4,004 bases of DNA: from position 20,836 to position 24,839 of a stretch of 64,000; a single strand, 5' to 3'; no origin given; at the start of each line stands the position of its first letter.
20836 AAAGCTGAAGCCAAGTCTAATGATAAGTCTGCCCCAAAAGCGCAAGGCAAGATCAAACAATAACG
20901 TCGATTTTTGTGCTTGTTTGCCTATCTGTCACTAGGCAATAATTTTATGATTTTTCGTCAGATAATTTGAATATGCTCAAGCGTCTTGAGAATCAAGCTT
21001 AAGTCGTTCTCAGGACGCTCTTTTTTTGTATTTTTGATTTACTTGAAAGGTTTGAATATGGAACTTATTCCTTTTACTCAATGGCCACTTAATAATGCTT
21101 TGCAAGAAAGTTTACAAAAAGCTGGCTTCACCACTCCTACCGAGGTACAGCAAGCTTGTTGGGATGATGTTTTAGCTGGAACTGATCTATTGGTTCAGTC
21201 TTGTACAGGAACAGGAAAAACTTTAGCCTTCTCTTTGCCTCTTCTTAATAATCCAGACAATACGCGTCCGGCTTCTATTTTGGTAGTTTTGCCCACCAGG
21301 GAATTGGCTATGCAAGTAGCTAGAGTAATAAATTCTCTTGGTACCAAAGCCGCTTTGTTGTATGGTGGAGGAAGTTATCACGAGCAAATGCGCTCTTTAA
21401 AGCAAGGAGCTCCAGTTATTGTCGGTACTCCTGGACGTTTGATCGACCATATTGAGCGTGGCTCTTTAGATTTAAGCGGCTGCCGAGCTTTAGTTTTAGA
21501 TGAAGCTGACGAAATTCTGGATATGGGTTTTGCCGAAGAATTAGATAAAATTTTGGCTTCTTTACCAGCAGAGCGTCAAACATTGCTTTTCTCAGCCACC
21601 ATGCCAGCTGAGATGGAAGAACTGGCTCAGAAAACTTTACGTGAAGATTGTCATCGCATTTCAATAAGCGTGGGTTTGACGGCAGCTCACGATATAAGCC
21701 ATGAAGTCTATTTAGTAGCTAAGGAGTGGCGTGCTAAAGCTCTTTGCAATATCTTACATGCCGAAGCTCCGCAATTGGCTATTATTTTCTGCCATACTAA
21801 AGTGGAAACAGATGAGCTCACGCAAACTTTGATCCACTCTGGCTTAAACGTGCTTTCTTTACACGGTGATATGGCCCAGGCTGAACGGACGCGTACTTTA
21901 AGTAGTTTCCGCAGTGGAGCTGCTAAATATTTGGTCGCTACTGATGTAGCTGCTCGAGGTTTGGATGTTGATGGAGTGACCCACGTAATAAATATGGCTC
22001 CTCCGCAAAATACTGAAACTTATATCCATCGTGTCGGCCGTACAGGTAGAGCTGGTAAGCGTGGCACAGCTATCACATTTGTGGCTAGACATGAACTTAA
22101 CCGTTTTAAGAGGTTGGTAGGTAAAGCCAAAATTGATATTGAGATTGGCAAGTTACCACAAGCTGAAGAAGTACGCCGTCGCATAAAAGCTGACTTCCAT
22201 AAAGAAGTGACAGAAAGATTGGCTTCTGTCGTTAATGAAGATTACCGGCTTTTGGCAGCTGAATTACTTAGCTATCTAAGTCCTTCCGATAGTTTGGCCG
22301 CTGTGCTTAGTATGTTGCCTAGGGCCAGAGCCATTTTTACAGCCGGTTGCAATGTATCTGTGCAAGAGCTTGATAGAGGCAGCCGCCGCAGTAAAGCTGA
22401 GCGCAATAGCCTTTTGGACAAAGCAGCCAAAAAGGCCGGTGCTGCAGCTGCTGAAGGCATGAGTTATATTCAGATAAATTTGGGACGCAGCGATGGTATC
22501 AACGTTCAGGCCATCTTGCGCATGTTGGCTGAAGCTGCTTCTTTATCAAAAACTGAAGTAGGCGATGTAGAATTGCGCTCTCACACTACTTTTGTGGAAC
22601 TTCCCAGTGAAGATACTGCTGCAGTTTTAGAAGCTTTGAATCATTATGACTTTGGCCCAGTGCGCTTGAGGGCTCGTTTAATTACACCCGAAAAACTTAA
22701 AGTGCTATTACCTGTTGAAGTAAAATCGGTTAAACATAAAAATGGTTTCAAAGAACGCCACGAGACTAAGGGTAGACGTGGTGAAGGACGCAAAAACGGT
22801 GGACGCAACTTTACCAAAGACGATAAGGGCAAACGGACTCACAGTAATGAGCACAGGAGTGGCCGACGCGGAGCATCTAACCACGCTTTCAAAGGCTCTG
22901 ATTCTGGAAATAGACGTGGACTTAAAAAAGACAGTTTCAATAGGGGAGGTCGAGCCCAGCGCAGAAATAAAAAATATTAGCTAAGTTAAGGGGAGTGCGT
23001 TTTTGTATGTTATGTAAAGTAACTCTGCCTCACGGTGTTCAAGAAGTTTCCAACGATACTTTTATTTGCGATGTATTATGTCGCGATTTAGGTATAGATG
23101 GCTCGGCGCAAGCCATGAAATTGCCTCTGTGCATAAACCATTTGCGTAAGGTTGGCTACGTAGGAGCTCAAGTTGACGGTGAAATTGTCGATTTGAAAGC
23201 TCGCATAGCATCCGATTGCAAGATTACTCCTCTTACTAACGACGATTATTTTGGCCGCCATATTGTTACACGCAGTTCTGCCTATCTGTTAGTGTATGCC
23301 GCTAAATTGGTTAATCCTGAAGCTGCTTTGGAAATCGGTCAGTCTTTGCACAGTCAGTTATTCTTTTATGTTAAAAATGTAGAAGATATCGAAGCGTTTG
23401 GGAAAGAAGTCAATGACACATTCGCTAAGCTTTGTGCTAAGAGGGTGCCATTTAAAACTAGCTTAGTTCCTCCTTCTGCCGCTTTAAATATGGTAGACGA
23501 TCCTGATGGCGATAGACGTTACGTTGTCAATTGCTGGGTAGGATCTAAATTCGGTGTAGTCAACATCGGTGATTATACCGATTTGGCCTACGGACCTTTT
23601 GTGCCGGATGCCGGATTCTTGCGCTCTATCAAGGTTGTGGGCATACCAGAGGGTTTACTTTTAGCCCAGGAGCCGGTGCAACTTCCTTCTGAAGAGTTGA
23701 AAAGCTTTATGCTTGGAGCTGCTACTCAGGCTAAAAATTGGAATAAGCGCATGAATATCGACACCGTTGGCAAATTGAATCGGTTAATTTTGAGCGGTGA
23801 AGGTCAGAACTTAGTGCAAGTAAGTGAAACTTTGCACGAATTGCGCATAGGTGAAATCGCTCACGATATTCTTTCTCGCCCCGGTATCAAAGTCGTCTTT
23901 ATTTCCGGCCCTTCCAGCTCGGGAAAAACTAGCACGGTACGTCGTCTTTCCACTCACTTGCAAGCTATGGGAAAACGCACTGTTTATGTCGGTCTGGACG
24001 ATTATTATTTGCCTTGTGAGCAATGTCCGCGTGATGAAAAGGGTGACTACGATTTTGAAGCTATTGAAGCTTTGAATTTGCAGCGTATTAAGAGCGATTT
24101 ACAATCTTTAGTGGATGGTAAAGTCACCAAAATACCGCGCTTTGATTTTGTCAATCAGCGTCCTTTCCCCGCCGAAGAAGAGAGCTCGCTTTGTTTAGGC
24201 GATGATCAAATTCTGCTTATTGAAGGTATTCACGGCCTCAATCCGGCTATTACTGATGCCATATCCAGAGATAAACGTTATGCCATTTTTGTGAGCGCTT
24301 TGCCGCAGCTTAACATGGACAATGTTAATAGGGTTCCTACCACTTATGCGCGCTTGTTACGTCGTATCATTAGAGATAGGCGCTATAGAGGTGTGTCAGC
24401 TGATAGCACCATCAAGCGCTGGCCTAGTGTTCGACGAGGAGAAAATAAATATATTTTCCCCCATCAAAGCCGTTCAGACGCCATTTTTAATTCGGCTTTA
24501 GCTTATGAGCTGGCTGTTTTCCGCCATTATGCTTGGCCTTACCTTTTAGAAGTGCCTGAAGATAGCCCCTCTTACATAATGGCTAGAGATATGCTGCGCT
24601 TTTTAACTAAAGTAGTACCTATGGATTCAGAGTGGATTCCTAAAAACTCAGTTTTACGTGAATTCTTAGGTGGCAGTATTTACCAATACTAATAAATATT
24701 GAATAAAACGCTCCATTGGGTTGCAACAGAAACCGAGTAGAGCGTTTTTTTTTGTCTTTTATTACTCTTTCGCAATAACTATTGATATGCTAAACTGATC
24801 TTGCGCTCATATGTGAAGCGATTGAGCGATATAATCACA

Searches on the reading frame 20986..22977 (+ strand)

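Call 24: search_protein_families(library=pfam, proteins=[window:20986-22977:+], max_evalue=0.0001)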
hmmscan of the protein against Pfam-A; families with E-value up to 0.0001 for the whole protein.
window:20986-22977:+ (664 aa): 4 families
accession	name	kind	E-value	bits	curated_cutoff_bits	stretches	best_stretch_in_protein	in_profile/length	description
PF00270.35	DEAD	-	1.5e-43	148.9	26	1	52-212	1-166/167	DEAD/DEAH box helicase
PF00271.37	Helicase_C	-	4.7e-33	114.2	23.5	1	250-357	3-110/110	Helicase conserved C-terminal domain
PF03880.21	DbpA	-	9e-14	51.7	25.6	1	495-557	2-64/72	DbpA RNA binding domain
PF04851.21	ResIII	-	2.4e-05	24.7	22.5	1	55-206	8-162/164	Type III restriction enzyme, res subunit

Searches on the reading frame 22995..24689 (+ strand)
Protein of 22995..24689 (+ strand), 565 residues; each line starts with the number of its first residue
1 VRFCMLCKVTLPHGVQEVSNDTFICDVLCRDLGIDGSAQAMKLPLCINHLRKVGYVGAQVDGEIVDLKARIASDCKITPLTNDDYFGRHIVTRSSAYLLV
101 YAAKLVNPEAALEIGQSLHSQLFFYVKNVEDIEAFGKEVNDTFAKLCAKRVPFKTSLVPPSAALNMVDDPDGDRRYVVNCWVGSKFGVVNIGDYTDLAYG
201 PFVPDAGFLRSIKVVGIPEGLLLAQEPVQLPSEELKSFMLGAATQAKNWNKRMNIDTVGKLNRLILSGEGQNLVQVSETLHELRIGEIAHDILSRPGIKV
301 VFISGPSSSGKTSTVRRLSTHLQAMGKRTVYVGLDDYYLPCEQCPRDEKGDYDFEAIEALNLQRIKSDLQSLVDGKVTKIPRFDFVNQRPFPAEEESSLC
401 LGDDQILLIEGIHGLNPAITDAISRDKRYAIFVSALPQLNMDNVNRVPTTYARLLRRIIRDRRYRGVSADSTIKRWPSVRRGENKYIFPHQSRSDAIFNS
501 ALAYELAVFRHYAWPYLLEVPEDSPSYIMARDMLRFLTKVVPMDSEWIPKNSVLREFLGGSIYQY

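Call 24: search_protein_families(library=pfam, proteins=[window:22995-24689:+], max_evalue=0.0001)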
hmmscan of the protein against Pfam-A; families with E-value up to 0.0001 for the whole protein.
window:22995-24689:+ (565 aa): 1 family
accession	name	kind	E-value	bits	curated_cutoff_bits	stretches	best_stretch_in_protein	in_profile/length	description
PF00485.24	PRK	-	6.9e-18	65.6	22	1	301-500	2-189/196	Phosphoribulokinase / Uridine kinase family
